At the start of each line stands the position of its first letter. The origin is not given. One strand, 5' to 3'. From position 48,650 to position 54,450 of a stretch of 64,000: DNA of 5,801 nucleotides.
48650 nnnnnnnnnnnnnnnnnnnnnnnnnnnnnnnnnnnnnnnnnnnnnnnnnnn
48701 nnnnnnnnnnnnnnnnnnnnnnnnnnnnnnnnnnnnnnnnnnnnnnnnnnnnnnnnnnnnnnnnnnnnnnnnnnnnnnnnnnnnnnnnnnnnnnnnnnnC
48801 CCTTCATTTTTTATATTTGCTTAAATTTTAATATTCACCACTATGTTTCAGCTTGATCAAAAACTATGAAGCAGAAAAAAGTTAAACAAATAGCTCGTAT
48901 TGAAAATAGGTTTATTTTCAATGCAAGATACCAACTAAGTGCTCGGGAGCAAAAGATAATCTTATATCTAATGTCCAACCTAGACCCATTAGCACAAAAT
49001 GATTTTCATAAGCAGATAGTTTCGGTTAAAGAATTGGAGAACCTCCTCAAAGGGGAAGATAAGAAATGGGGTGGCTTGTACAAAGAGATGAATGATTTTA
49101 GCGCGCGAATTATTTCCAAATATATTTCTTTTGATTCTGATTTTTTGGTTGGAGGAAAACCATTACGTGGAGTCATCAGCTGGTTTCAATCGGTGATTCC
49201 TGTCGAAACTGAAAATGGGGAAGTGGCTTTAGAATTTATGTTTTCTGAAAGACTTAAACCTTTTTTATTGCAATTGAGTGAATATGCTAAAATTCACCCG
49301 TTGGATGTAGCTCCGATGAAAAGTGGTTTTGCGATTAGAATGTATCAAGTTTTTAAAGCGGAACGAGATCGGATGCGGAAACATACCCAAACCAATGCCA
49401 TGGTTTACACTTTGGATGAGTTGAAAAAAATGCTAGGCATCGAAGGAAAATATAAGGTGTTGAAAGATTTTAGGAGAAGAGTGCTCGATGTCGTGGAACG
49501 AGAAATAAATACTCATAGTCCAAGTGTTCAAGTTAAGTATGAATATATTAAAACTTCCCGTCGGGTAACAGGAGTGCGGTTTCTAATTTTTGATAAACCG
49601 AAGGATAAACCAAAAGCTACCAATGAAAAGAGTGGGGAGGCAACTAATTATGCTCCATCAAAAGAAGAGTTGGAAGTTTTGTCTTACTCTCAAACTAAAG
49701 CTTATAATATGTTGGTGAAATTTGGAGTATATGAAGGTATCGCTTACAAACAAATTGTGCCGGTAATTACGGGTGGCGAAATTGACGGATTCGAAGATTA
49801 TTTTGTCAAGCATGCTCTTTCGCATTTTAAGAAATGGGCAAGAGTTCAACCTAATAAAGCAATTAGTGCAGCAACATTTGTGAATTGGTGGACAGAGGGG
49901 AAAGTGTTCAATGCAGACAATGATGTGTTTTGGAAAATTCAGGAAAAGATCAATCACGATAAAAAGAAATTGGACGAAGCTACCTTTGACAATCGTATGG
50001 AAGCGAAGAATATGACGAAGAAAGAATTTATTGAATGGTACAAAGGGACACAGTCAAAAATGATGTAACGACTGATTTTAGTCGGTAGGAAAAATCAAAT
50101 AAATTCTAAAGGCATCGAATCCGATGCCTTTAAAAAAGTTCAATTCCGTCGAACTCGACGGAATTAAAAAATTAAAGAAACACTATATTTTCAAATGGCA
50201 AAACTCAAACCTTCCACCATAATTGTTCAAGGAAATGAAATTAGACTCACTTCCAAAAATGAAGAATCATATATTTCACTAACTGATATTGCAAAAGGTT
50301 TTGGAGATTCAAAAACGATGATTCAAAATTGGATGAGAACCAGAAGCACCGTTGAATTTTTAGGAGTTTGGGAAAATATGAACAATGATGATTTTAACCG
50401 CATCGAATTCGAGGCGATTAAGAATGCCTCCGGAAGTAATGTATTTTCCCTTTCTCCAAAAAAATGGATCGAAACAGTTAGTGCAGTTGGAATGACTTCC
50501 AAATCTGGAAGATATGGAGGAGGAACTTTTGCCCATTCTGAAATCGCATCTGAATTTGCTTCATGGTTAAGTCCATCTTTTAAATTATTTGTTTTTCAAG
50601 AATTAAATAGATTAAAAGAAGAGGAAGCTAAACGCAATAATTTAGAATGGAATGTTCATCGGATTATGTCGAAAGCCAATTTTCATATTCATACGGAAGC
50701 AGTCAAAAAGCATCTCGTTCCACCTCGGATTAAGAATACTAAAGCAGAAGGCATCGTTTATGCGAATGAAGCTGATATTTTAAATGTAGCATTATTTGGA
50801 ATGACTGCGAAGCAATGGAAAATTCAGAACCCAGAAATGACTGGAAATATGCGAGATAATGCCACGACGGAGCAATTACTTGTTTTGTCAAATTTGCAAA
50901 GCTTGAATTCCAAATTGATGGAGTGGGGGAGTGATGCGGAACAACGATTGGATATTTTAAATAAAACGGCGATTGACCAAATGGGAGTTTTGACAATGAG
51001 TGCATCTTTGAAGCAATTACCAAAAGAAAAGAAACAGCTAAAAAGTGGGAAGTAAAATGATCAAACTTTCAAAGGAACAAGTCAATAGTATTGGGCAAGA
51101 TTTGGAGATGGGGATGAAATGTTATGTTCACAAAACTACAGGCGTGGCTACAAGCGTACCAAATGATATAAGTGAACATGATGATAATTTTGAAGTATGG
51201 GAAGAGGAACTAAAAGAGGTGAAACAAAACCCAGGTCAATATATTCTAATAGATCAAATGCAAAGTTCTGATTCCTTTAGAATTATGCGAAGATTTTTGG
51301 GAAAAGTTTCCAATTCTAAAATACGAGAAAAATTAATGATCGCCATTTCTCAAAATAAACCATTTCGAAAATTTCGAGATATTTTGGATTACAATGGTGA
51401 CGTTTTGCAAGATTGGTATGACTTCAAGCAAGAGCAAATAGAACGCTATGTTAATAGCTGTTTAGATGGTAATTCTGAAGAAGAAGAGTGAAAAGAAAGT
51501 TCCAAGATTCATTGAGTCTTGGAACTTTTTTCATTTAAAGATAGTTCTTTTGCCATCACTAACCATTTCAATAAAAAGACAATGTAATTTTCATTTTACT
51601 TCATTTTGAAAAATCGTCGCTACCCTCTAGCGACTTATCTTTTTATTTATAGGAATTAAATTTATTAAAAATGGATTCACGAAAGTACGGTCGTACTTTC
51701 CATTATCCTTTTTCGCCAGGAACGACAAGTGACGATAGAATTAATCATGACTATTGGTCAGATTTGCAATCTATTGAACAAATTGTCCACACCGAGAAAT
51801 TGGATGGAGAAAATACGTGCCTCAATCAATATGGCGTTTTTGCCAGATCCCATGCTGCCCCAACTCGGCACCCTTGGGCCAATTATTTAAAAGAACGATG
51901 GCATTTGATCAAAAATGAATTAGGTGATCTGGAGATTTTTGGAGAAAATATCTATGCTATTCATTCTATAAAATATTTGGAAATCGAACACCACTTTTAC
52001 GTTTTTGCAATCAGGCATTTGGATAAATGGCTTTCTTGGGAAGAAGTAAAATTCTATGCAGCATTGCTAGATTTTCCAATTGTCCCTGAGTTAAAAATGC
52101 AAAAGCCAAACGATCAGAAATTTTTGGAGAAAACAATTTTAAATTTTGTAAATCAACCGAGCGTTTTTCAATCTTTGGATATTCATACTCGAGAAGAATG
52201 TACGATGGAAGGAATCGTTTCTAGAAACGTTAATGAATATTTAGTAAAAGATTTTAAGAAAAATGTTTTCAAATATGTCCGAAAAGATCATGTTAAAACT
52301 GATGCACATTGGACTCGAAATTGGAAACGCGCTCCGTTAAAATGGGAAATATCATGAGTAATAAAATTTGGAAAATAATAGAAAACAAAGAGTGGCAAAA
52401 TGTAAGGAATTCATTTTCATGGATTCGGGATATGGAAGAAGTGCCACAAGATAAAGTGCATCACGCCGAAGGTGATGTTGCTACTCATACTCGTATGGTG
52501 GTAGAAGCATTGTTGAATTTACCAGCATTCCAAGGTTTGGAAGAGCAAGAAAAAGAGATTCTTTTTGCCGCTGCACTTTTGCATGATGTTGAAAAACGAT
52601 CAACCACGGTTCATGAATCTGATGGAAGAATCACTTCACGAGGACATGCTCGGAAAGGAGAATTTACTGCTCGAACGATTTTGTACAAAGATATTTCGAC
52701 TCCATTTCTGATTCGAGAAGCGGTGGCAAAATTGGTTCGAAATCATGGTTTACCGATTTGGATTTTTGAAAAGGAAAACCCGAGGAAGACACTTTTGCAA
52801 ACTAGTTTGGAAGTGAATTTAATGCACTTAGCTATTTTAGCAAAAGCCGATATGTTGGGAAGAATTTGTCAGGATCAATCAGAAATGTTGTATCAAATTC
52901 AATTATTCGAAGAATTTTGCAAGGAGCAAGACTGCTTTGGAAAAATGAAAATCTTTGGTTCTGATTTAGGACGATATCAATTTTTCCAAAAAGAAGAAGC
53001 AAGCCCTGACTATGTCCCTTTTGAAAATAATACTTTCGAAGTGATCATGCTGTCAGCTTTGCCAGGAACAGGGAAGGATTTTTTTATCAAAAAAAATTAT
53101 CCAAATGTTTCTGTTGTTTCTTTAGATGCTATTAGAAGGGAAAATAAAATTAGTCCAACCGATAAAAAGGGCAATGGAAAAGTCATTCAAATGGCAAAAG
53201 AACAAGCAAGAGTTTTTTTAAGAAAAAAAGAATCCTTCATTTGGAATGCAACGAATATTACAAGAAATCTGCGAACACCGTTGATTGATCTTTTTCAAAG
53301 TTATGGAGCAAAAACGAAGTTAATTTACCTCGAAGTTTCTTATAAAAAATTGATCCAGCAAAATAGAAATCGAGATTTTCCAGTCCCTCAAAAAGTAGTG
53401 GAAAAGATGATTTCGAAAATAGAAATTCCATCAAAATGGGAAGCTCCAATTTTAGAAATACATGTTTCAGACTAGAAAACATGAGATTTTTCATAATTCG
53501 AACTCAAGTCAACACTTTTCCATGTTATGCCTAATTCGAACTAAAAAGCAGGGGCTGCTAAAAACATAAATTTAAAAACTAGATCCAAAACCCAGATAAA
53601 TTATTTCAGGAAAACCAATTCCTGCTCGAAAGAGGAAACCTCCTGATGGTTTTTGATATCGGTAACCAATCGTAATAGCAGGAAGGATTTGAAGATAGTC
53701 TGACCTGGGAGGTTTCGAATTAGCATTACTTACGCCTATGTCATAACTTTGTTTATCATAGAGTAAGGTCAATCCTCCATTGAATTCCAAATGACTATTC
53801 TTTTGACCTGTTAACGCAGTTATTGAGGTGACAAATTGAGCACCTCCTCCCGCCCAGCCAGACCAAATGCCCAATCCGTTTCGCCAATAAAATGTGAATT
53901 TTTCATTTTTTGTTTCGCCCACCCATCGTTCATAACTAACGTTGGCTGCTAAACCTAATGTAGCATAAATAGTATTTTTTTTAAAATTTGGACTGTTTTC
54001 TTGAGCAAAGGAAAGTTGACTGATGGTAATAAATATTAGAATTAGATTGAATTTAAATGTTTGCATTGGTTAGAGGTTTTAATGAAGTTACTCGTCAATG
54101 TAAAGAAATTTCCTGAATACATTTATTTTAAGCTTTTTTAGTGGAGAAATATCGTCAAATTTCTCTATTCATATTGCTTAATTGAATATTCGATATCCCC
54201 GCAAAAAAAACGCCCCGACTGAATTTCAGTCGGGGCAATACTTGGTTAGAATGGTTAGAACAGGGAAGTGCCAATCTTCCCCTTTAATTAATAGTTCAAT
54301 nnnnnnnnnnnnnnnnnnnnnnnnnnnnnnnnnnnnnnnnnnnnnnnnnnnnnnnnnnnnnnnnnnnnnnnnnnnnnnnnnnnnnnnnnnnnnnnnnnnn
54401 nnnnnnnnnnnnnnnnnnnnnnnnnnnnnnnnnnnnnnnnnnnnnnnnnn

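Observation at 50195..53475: Two coupled gene pairs on the replicon backbone: KilA-N/UPF0158 and RNA ligase/HD-Pnk (RNA break repair module)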

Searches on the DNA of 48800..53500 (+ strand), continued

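Call 112: search_dna_similar(query=L093:3840-5800:+, collection=ecoli_genomes, mode=distant, max_rows=8)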
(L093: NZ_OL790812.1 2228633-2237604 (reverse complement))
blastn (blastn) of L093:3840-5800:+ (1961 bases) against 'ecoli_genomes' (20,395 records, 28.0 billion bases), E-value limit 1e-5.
Records with a match: 1000; places in all: 1000; records where one place covers at least 80% of the query: 0.
Genomes with a match: 1000 of 5426; with a place that covers at least 80% of the query: 0. Places per genome that has any: lowest 1, median 1, highest 1. On chromosomes: 1000 places; on plasmids: 0.
Best place of each record, by identity: 60-80% 1000.
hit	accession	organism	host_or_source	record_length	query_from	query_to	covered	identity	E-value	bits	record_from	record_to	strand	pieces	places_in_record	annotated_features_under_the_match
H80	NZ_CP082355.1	Escherichia coli strain VCSW5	Soil/drain sediment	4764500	143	795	33%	68.7%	2e-58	237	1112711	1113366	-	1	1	RNA ligase family protein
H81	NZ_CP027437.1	Escherichia coli strain 2012C-4221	missing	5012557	143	795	33%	68.6%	7e-57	233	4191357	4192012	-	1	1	RNA ligase family protein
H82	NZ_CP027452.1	Escherichia coli strain 2014C-3338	Homo sapiens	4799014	143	795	33%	68.6%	7e-57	233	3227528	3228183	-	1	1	RNA ligase family protein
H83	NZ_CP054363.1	Escherichia coli strain SCU-171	Homo sapiens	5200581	143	795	33%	68.6%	7e-57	233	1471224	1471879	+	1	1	RNA ligase family protein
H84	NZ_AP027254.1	Escherichia coli strain JNE120442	Homo sapiens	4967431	143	795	33%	68.6%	7e-57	233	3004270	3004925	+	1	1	RNA ligase family protein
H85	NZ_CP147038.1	Escherichia coli strain 21F61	river water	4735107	143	795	33%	68.6%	7e-57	233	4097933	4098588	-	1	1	RNA ligase family protein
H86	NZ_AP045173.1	Escherichia coli strain JNEC-KY177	Homo sapiens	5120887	143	795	33%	68.6%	7e-57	233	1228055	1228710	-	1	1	RNA ligase family protein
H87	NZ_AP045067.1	Escherichia coli strain JNE23-011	Homo sapiens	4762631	143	795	33%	68.6%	7e-57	233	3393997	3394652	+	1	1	RNA ligase family protein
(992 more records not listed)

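Call 113: get_annotated_region(hit=H83, flank=3500)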
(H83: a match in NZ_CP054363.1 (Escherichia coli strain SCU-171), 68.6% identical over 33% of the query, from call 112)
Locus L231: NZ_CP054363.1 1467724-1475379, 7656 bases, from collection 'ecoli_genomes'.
description: Escherichia coli strain SCU-171 chromosome, complete genome
organism: Escherichia coli strain SCU-171 (NCBI taxid 562)
replicon: chromosome; assembly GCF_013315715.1
host: Homo sapiens; source: rectal swab from healthy college student; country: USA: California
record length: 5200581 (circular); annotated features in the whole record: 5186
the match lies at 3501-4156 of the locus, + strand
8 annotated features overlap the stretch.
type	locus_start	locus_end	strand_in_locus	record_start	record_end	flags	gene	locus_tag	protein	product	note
CDS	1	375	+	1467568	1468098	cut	emrR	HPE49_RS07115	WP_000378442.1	multidrug efflux transporter EmrAB transcriptional repressor EmrR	-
CDS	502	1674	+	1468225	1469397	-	emrA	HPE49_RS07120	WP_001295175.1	multidrug efflux MFS transporter periplasmic adaptor subunit EmrA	-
CDS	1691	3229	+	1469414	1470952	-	emrB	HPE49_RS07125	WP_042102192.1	multidrug efflux MFS transporter permease subunit EmrB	-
CDS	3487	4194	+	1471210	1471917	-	-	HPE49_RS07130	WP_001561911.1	RNA ligase family protein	-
CDS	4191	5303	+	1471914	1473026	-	-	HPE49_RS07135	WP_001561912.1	ATP-binding protein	-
CDS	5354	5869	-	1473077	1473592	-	luxS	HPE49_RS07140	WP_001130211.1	S-ribosylhomocysteine lyase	-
CDS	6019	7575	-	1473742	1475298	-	gshA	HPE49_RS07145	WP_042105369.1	glutamate--cysteine ligase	-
CDS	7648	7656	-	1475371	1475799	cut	yqaA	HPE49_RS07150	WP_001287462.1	YqaA family protein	-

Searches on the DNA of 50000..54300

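Call 48: search_rna_families(source=window, start=50000, end=54300, threshold=evalue, max_evalue=1)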
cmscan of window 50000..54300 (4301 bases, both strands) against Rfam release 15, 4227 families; matches with E-value up to 1: 5.
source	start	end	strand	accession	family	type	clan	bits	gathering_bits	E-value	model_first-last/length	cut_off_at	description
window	51423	51531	+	RF02376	antisense_SR1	Gene; sRNA;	-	27.8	45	0.015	1-210/210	no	SR1 sRNA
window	54204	54289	-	RF00021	Spot_42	Gene; sRNA;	-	26.8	80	0.036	1-115/115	no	Spot 42 RNA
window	54206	54300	-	RF01395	isrL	Gene; sRNA;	-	21.1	35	0.0044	236-345/345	5'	isrL Hfq binding RNA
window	50111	50260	-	RF00015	U4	Gene; snRNA; splicing;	CL00007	18.7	46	0.41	1-138/138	no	U4 spliceosomal RNA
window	54203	54274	-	RF02837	anti-hemB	Gene; sRNA;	-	18.4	49.5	0.67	1-81/81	no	Burkholderia RNA 7 (anti-hemB)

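Call 111: search_with_rna_model(model_id=R2, source=window, start=50000, end=54000, filters=off, max_evalue=10, show_alignments=2)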
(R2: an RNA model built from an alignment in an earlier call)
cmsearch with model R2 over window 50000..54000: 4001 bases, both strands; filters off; matches with E-value up to 10: 13.
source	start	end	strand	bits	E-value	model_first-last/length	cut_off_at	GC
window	53741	53805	+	12.6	0.28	1-76/76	no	0.31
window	52371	52422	-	12.2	0.33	1-76/76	no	0.29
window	53412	53465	-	11.4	0.5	1-76/76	no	0.3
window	53219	53265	-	10.4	0.83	1-76/76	no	0.28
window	53930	53982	+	7.9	3.1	1-76/76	no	0.28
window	51850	51890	+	7.8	3.2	1-76/76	no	0.54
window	53045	53086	+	7.5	3.7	1-76/76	no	0.43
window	50164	50198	-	6.9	5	1-76/76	no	0.17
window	50656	50687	+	6.6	5.9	1-76/76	no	0.34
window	51563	51595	+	6.6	5.9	1-76/76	no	0.21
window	51888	51901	-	6.5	6.1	1-76/76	no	0.36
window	50561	50595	+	6.5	6.2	1-76/76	no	0.23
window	53183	53220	+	5.7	9.2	1-76/76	no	0.29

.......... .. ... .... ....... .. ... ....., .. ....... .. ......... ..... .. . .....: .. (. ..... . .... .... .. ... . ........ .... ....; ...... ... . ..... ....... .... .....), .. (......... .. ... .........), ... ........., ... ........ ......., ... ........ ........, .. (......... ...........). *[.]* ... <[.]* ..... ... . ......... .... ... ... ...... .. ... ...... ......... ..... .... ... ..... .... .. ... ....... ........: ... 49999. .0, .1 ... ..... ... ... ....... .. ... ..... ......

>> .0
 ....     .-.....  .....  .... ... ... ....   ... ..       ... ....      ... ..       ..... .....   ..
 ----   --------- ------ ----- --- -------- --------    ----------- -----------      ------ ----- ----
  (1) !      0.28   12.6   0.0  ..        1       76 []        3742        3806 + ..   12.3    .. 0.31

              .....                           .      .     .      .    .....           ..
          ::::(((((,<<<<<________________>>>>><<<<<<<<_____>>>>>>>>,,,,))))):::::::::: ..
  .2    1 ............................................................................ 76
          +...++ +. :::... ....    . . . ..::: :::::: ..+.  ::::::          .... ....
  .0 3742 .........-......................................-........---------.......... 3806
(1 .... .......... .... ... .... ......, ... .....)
